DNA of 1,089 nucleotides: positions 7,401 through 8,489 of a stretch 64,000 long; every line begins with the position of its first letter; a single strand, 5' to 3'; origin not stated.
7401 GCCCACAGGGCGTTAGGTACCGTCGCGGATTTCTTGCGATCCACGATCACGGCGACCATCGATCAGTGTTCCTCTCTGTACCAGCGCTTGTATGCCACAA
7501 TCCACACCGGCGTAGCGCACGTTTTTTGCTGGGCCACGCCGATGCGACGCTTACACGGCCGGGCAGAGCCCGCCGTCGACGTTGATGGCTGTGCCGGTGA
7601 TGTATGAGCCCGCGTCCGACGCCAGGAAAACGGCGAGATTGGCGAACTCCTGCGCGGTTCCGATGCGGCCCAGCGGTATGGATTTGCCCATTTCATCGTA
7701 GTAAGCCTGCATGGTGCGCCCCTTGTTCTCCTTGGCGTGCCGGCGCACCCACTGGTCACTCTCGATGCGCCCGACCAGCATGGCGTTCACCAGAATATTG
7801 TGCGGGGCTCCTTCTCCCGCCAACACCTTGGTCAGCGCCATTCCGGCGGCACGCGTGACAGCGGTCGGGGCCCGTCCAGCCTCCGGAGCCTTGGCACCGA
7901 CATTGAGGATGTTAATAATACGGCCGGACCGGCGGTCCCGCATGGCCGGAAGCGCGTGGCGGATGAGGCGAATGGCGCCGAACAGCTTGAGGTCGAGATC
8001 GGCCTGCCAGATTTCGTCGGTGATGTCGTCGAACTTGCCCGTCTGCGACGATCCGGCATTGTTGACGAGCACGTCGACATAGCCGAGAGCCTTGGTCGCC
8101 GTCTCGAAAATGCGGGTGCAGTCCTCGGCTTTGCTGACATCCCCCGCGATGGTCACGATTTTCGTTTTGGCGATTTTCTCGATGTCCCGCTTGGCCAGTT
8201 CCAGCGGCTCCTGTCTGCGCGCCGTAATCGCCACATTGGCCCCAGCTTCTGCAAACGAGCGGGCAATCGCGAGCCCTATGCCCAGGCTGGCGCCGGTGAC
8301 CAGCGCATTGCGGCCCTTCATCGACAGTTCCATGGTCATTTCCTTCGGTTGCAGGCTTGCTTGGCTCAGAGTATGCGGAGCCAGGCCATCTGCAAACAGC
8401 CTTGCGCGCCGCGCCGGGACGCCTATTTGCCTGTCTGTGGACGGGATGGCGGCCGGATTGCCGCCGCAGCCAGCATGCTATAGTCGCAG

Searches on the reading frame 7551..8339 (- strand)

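Call 36: search_protein_families(library=pfam, proteins=[window:7551-8339:-], max_evalue=0.01)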
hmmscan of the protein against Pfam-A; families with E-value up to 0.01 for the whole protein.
window:7551-8339:- (262 aa): 3 families
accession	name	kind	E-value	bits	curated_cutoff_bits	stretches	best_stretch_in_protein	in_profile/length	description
PF13561.12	adh_short_C2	-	5.6e-51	173.8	27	1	16-258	1-235/236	Enoyl-(Acyl carrier protein) reductase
PF00106.31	adh_short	-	2.8e-45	154.7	26.6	1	11-201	2-191/195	short chain dehydrogenase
PF08659.16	KR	-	2e-12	47.8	22.6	1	13-126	4-120/180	KR domain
